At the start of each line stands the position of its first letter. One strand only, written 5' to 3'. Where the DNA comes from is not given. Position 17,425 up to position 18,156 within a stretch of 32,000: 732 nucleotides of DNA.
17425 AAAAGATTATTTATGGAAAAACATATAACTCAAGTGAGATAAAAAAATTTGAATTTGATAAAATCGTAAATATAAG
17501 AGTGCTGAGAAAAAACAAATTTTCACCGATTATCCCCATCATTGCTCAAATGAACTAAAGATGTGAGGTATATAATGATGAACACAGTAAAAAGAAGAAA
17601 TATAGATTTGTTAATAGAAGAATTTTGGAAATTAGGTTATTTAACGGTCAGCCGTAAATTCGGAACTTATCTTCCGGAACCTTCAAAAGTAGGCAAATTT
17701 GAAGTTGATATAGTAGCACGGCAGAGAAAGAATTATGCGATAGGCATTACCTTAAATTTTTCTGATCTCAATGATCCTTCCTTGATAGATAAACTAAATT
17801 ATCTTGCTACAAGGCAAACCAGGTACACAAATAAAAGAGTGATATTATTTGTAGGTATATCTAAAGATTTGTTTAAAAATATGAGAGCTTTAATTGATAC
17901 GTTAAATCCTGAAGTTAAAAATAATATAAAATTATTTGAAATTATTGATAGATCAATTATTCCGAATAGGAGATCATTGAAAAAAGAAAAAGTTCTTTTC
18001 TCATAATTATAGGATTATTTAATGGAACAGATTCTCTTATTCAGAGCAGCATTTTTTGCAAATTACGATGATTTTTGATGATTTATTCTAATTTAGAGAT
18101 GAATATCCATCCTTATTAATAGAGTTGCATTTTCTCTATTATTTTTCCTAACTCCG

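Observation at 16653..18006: lexA operon extended by a stand-alone WYL-like protein and a degenerate nuclease-fold protein: candidate undescribed DNA-damage module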

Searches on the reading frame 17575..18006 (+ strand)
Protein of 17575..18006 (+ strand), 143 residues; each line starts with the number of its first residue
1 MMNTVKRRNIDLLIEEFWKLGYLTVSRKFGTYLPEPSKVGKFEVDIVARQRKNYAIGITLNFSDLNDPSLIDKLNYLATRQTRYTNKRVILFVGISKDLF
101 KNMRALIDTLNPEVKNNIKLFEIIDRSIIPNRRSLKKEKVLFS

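Call 3: search_protein_families(library=pfam, proteins=[window:17575-18006:+], max_evalue=10)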
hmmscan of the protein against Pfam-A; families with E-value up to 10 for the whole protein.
window:17575-18006:+ (143 aa): 0 families

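Call 4: search_protein_families(library=ncbifam, proteins=[window:17575-18006:+], max_evalue=10)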
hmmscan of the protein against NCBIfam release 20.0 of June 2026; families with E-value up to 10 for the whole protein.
window:17575-18006:+ (143 aa): 0 families

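Call 6: find_homologous_proteins(query=window:17575-18006:+, max_evalue=0.01)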
Query window:17575-18006:+ (143 aa): 624 proteins with E <= 0.01 among 638 candidates; the best 120 are listed.
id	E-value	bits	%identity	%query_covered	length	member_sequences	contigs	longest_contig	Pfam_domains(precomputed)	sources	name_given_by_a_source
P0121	7.5e-86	303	100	100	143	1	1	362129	-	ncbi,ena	-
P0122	5.5e-80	284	92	100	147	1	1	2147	-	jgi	jgi:hypothetical protein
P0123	3.5e-77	275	87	100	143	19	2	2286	-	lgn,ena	-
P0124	1.2e-76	273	87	100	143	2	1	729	-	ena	-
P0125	1.4e-76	273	88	99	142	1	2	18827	-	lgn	-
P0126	2.1e-76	272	87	100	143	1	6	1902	-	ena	-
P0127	7.4e-76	271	87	100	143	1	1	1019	-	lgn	-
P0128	1.0e-75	270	85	100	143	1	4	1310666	-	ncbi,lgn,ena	ncbi:MAG: hypothetical protein WCE54_23595 [Ignavibacteriaceae bacterium]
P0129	1.6e-75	269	87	99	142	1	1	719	-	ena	-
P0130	3.3e-75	268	85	100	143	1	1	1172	-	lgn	-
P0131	5.0e-75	268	86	100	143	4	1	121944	-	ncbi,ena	-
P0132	2.0e-74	266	84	99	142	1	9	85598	-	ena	-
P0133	9.8e-74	264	85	100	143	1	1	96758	-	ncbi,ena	-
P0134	2.4e-73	262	83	100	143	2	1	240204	-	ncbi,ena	-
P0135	2.5e-71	256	81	99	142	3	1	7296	-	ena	-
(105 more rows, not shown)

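Call 12: search_solved_structures(query=A2, max_evalue=10, show_alignments=3)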
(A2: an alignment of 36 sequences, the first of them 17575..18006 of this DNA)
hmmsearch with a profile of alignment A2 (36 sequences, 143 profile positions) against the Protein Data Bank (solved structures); distinct sequences matched with E-value up to 10: 0.

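Call 13: find_related_loci(query=A2, collection=genome_contigs, flank=4000)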
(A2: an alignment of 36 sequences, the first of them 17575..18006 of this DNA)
Query A2 (143 aa) in genome_contigs; peptide patterns used: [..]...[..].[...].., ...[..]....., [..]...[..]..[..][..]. (x = any residue, [..] = any of these).
374 stretches matched a pattern; 190 encode a relative of the query (tblastn E <= 1e-3); the best 80 are kept; 80 distinct loci.
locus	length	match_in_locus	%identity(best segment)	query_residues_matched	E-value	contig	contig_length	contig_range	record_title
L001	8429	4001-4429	85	1-143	1e-81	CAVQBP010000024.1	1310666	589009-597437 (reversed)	MAG: uncultured Bacteroidetes bacterium isolate MFD02923.bin.1.10 genome assembly, contig: contig_9604, whole genome sho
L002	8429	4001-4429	86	1-143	3e-81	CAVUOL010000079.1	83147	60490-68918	MAG: uncultured Ignavibacteriales bacterium isolate MFD02416.bin.3.337 genome assembly, contig: contig_87749, whole geno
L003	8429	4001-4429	86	1-143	3e-81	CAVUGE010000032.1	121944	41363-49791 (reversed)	MAG: uncultured Bacteroidetes bacterium isolate MFD02416.bin.2.156 genome assembly, contig: contig_7134, whole genome sh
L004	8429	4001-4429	85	1-143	8e-81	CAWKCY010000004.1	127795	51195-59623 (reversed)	MAG: uncultured Ignavibacteriales bacterium isolate MFD05442.bin.1.350 genome assembly, contig: contig_20604, whole geno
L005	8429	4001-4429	85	1-143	6e-80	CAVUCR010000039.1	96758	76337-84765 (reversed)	MAG: uncultured Ignavibacteria bacterium isolate MFD02923.bin.3.37 genome assembly, contig: contig_49979, whole genome s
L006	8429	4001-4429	83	1-143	1e-79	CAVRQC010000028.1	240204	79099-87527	MAG: uncultured Ignavibacteriales bacterium isolate MFD02923.bin.1.144 genome assembly, contig: contig_9596, whole genom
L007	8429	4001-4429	81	1-143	7e-77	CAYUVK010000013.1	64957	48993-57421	MAG TPA_asm: uncultured Ignavibacteriaceae bacterium isolate SRP214966_co4_500 genome assembly, contig: NODE_196_length_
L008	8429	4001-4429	63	1-143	4e-60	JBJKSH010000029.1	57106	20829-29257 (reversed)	MAG: Ignavibacteriaceae bacterium isolate Bin_78 S1Ck127_274477_flag_0_multi_14.6829_len_57106, whole genome shotgun seq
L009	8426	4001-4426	63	2-143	8e-60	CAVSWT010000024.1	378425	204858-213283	MAG: uncultured Ignavibacteriales bacterium isolate MFD05684.bin.1.223 genome assembly, contig: contig_46532, whole geno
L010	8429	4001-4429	60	1-143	2e-59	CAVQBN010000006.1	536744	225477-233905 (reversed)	MAG: uncultured Bacteroidetes bacterium isolate MFD02923.bin.1.74 genome assembly, contig: contig_19291, whole genome sh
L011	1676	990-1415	61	2-143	1e-60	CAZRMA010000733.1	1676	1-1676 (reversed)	MAG TPA_asm: uncultured Ignavibacteriaceae bacterium isolate SRP214966_co3_129 genome assembly, contig: NODE_202530_leng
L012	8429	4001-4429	63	1-143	1e-58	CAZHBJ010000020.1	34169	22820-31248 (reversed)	MAG TPA_asm: uncultured Ignavibacteriaceae bacterium isolate SRP214966_co3_344 genome assembly, contig: NODE_1274_length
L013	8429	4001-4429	60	1-143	2e-58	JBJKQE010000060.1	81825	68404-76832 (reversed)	MAG: Ignavibacteriaceae bacterium isolate Bin_26 S1Ck127_1284441_flag_0_multi_19.3433_len_81825, whole genome shotgun se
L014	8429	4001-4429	62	1-143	1e-58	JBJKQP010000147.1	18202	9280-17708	MAG: Ignavibacteriaceae bacterium isolate Bin_37 S1Ck127_401511_flag_0_multi_16.6073_len_18202, whole genome shotgun seq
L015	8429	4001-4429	63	1-143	2e-58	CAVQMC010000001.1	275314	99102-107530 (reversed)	MAG: uncultured Ignavibacteria bacterium isolate MFD02923.bin.2.72 genome assembly, contig: contig_10148, whole genome s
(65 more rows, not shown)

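Call 19: predict_structure(alignment_id=A2)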
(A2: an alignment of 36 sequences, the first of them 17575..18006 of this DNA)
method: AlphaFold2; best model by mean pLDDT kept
length: 143 residues; sequences in the alignment: 36
mean_pLDDT: 73.0   pTM: 0.65
mean pLDDT of the five models: 73.0, 71.4, 71.1, 68.3, 64.2
residues with pLDDT >= 90: 0; 70-90: 101; 50-70: 24; < 50: 18
segments of 3 or more residues with pLDDT < 50: 25-35, 128-131
pLDDT, mean of each block of 10 residues (from residue 1): 66 76 53 56 78 82 81 87 75 86 86 86 63 53 53
secondary structure, 60 per line:
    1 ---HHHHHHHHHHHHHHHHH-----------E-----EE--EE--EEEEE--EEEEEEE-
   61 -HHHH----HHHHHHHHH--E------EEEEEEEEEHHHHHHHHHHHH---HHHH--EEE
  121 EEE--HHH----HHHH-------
elements in order: H4-20 E46-50 E53-59 H62-65 H70-78 E88-96 H97-108 H112-115 E118-123 H133-136

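Call 22: fold_search(model_id=the predicted structure, library=pdb)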
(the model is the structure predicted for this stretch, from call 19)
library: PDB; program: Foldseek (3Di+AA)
matches with E <= 10: 599; with E <= 0.001: 0
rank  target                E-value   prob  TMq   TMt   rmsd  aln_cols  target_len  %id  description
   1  2okf_A                2.6e-02  0.75  0.37  0.39   6.5       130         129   14  CRYSTAL STRUCTURE OF A FDXN ELEMENT EXCISION CONTROLLING FACTOR PROTEIN (AVA_3312) FROM ANABAENA VARIABILIS AT 1.60 A  (released 2007-01-30)
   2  6p4o_B                5.7e-02  0.54  0.33  0.13  13.0       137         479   14  Complex of XPB helicase with Bax1 endonuclease from Sulfurisphaera tokodaii at 3.15 Angstroms resolution (released 2020-06-03)
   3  9nl2_A                6.5e-02  0.47  0.33  0.07   8.8       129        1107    9  Structure of R2 retrotransposon protein from Platysternon megacephalum initiating target-primed reverse transcription (released 2025-06-18)
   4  6p4w_B                7.9e-02  0.47  0.36  0.17  11.4       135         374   12  XPB helicase in a complex with truncated Bax1 from Sulfurisphaera tokodaii at 2.96 Angstrom resolution (released 2020-06-03)
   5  8iby_C                7.9e-02  0.47  0.33  0.08   9.8       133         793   10  Structure of R2 with 5'ORF (released 2023-09-20)
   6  6p4w_D                8.4e-02  0.57  0.38  0.18  10.8       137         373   13  XPB helicase in a complex with truncated Bax1 from Sulfurisphaera tokodaii at 2.96 Angstrom resolution (released 2020-06-03)
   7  8ibz_C                8.4e-02  0.38  0.31  0.08   9.8       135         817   11  Structure of R2 with 5'ORF and 3'UTR (released 2023-09-20)
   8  9dou_A                9.0e-02  0.51  0.35  0.08   9.1       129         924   18  Taeniopygia guttata R2 retrotransposon (R2Tg) initiating target-primed reverse transcription (released 2025-05-21)
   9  8q42_B                1.0e-01  0.63  0.43  0.19  10.3       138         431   12  Crystal structure of cA4-bound Can2 (E341A) in complex with oligo-A DNA (released 2023-11-22)
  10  6p4o_F                1.1e-01  0.60  0.40  0.15  13.9       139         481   15  Complex of XPB helicase with Bax1 endonuclease from Sulfurisphaera tokodaii at 3.15 Angstroms resolution (released 2020-06-03)
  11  8gh6_A                1.2e-01  0.57  0.38  0.08   8.4       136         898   12  Bombyx mori R2 retrotransposon initiating target-primed reverse transcription (released 2023-04-05)
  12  8q44_B                1.3e-01  0.63  0.45  0.19  10.1       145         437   12  Crystal structure of cA4-bound Can2 (E364R) in complex with oligo-T DNA (released 2023-11-22)
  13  8umt_E                1.6e-01  0.18  0.27  0.14  10.1       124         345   16  Atomic model of the human CTF18-RFC-PCNA binary complex in the three-subunit binding state (state 2) (released 2024-05-08)
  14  7wvt                  1.7e-01  0.60  0.34  0.16   5.3        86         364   17  Crystal structure of Saccharomyces cerevisiae Sfh2 complexed with phosphatidylinositol (released 2022-07-13)
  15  2vld_A                2.1e-01  0.72  0.46  0.31   5.3       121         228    9  crystal structure of a repair endonuclease from Pyrococcus abyssi (released 2009-05-19)
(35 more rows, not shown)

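Call 24: search_protein_families(library=pfam, alignment_id=A2, max_evalue=10)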
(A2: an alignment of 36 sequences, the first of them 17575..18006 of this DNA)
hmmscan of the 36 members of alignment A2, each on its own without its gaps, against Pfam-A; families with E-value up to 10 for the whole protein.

A. member 1, window:17575-18006:+ (143 aa): 0 families

B. families by the number of members that match (of 36 scanned): 8 families
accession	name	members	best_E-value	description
PF12846.13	AAA_10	1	0.011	AAA-like domain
PF17989.7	ALP_N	1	0.077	Actin like proteins N terminal domain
PF24991.2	Ig_NUP210_4th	1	0.097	NUP210 forth Ig-like domain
PF10971.13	DUF2773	1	0.16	Protein of unknown function (DUF2773)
PF01074.27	Glyco_hydro_38N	1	0.17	Glycosyl hydrolases family 38 N-terminal domain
PF13692.12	Glyco_trans_1_4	1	0.21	Glycosyl transferases group 1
PF00563.25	EAL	1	0.23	EAL domain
PF10605.15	3HBOH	1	0.35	3HB-oligomer hydrolase (3HBOH)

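Call 33: search_protein_representatives(alignment_id=A2)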
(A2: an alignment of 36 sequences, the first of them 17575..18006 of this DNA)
Query: 36 sequences, 143 profile positions. Proteins with E-value up to 0.001 (for the whole library): 52; up to 1e-10: 43; up to 1e-30: 17. The best 52 are listed.
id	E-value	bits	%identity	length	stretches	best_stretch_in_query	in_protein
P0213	2.2e-66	238.2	-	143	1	1-143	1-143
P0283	7.4e-55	200.8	-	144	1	1-143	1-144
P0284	2.5e-46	173.2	-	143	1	3-143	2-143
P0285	2.7e-43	163.4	-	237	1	3-142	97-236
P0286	1.9e-38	147.6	-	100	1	44-143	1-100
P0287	5.4e-37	142.9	-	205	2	37-127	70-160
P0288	5.7e-37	142.8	-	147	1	3-127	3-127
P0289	2.2e-36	141.0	-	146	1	3-131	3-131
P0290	2.7e-36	140.6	-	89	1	3-88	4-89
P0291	1.3e-35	138.4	-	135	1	4-127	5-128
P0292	6.8e-35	136.1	-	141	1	9-125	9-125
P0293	1.2e-34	135.3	-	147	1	6-123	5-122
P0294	4.4e-33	130.2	-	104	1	4-103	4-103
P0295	6.3e-33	129.7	-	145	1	6-138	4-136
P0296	1.4e-31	125.4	-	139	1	7-125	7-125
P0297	5.9e-31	123.3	-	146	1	6-124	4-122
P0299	3.4e-29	117.6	-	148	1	7-125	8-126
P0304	9.4e-27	109.7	-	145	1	1-134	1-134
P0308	1.1e-22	96.5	-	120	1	5-122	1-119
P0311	2.4e-22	95.4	-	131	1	7-131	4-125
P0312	2.4e-22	95.4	-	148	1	3-134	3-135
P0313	2.7e-22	95.2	-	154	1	6-138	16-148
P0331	2.5e-05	40.3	-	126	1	5-122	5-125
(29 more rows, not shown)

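Call 35: search_protein_families(library=pfam, proteins=[P0331, P0313, P0312, P0311, P0299, P0297, P0285, P0287, P0308, P0304], max_evalue=10)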
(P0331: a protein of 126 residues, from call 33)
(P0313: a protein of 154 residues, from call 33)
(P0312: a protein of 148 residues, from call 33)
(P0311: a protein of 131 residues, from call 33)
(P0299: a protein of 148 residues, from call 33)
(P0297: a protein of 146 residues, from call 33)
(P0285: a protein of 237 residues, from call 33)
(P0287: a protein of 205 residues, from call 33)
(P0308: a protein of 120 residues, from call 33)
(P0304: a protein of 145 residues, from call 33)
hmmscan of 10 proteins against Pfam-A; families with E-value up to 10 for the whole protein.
P0331 (126 aa): 0 families

P0313 (154 aa): 0 families

P0312 (148 aa): 0 families

P0311 (131 aa): 0 families

P0299 (148 aa): 1 family
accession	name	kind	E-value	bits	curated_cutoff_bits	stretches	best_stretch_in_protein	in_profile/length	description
PF14497.11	GST_C_3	-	0.037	14.7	21.6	1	47-79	41-72/104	Glutathione S-transferase, C-terminal domain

P0297 (146 aa): 0 families

P0285 (237 aa): 0 families

P0287 (205 aa): 0 families

P0308 (120 aa): 3 families
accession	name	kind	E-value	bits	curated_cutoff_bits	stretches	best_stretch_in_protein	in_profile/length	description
PF20438.3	SpoIVA_middle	-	0.012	16.1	25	1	35-83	67-115/179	Stage IV sporulation protein A, middle domain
PF20289.3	MComp1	-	0.054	13.8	27.3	1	57-102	10-57/99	ABC-three component (ABC-3C) system Middle Component 1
PF16153.10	DUF4861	-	0.14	11.5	22.3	1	39-93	255-312/380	Domain of unknown function (DUF4861)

P0304 (145 aa): 0 families

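Call 37: search_solved_structures(query=A3, max_evalue=10, show_alignments=4)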
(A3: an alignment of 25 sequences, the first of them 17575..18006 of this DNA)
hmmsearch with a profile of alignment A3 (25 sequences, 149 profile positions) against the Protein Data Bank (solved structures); distinct sequences matched with E-value up to 10: 0.

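Call 38: search_solved_structures(query=P0331, max_evalue=10, show_alignments=4)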
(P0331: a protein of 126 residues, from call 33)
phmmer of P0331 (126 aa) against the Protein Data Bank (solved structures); distinct sequences matched with E-value up to 10: 0.

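Call 39: find_encoding_contigs(protein=P0285, flank=4000, max_places=4)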
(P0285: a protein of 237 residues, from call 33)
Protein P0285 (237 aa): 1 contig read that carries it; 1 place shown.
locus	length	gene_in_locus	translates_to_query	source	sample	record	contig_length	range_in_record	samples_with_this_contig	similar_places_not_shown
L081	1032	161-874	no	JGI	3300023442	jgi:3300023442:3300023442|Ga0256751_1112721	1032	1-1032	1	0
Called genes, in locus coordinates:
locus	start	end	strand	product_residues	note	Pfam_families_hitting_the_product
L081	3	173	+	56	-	?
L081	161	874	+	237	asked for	-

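Call 40: find_encoding_contigs(protein=P0331, flank=4000, max_places=4)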
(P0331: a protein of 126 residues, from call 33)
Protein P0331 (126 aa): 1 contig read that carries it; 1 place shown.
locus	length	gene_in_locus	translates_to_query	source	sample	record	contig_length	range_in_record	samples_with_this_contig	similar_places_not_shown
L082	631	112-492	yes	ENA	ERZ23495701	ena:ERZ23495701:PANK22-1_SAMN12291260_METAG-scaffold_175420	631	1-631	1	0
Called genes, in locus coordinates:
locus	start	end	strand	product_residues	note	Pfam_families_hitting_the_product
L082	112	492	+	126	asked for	-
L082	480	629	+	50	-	?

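Call 43: find_encoding_contigs(protein=P0313, flank=5000, max_places=3)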
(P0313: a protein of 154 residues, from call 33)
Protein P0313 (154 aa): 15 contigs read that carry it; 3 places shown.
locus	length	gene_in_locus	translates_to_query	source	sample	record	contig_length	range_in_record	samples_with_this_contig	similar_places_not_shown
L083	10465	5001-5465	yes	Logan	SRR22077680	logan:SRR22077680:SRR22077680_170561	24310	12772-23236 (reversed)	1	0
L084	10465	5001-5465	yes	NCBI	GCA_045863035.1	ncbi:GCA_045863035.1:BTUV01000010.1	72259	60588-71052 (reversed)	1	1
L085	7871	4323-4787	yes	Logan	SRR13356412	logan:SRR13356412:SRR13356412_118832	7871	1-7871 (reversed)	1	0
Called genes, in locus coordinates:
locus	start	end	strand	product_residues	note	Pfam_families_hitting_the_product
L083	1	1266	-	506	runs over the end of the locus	PF00501:AMP-binding, PF13193:AMP-binding_C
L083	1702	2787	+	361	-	PF01063:Aminotran_4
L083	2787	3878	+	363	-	PF00245:Alk_phosphatase, PF01676:Metalloenzyme (weak)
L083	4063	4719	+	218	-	PF01726:LexA_DNA_bind, PF00717:Peptidase_S24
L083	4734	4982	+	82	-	-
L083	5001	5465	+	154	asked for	-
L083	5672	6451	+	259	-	PF01255:Prenyltransf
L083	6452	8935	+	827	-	PF07244:POTRA, PF08479:POTRA_2 (faint), PF07244:POTRA, PF01103:Omp85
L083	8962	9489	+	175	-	PF03938:OmpH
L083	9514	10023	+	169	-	PF03938:OmpH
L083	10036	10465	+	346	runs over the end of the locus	PF04613:LpxD, PF00132:Hexapep (weak), PF25084:LbH_EIF2B, PF00132:Hexapep (weak), PF14602:Hexapep_2 (faint), PF21711:DCTN5 (faint), PF25087:GMPPB_C, PF00132:Hexapep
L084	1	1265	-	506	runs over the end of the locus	PF00501:AMP-binding, PF13193:AMP-binding_C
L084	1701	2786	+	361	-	PF01063:Aminotran_4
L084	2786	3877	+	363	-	PF00245:Alk_phosphatase, PF01676:Metalloenzyme (weak)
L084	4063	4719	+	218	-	PF01726:LexA_DNA_bind, PF00717:Peptidase_S24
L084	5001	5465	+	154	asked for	-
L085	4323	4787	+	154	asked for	-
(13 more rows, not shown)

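Call 44: find_encoding_contigs(protein=P0299, flank=5000, max_places=3)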
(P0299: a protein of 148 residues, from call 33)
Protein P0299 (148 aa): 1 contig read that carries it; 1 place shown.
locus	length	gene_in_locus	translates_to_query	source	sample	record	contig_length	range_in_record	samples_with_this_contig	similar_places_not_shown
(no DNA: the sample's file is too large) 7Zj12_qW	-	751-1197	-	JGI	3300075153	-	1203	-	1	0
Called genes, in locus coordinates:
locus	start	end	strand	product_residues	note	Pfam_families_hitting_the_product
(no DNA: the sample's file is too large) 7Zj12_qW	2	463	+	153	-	?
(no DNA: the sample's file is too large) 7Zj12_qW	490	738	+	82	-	-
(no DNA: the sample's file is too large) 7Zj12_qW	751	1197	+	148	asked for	-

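Call 45: find_encoding_contigs(protein=P0311, flank=5000, max_places=3)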
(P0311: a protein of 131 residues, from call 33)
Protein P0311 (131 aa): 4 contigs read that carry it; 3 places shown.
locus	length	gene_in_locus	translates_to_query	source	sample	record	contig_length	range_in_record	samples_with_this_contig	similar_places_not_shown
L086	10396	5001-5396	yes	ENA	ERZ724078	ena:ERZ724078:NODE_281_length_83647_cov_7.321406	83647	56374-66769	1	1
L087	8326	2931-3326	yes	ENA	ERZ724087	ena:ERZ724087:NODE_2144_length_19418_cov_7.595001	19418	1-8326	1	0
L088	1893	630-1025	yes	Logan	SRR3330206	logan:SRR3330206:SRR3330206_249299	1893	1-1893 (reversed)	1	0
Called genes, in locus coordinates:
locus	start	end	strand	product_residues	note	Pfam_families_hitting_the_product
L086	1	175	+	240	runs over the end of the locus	-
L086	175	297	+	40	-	-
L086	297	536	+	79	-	-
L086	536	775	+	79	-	-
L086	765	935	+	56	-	-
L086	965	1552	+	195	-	-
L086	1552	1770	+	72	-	-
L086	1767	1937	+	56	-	-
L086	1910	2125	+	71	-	-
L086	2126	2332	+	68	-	-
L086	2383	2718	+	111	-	-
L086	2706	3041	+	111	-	-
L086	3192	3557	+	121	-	-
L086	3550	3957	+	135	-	-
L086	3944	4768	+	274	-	-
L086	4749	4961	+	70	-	-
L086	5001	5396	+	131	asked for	-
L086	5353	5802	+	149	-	-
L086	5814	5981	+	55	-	-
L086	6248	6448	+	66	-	-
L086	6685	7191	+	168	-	-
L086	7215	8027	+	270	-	-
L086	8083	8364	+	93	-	-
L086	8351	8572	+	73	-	-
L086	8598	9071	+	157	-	-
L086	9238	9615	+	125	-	-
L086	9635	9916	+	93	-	-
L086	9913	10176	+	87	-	-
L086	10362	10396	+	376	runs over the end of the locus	PF01139:RtcB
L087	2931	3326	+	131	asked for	-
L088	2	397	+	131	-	?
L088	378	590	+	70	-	-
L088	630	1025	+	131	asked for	-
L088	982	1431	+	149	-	-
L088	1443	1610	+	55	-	-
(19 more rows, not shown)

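Call 47: search_protein_families(library=padloc, proteins=[window:17575-18006:+, P0311, P0331, P0313], max_evalue=1)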
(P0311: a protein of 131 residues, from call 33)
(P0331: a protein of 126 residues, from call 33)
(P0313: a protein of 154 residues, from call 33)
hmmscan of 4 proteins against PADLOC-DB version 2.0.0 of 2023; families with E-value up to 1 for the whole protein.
window:17575-18006:+ (143 aa): 2 families
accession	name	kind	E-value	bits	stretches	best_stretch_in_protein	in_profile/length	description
PDLC04912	PDC-S11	-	0.0049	14.1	1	37-123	52-132/313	-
PDLC04911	PDC-S11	-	0.04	11.2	1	37-123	52-132/318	-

P0311 (131 aa): 0 families

P0331 (126 aa): 0 families

P0313 (154 aa): 0 families

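Call 48: search_protein_families(library=phrogs, proteins=[window:17575-18006:+, P0311, P0331, P0313], max_evalue=1)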
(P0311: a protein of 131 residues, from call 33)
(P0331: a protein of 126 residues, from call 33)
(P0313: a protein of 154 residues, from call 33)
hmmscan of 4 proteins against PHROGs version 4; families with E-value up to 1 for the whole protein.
window:17575-18006:+ (143 aa): 1 family
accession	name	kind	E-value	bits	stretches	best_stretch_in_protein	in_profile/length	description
phrog_27125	-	unknown function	0.36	11.8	1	44-136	41-126/171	-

P0311 (131 aa): 1 family
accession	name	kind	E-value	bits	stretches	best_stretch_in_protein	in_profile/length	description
phrog_26076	-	unknown function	0.22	12.5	1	82-118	13-49/63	-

P0331 (126 aa): 0 families

P0313 (154 aa): 0 families

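Call 58: find_related_loci(query=A2, collection=viral_contigs, flank=5000)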
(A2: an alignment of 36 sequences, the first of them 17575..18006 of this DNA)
Query A2 (143 aa) in viral_contigs; peptide patterns used: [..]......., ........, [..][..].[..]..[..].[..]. (x = any residue, [..] = any of these).
18 stretches matched a pattern, but none encodes a relative of the query by tblastn (E <= 1e-3).
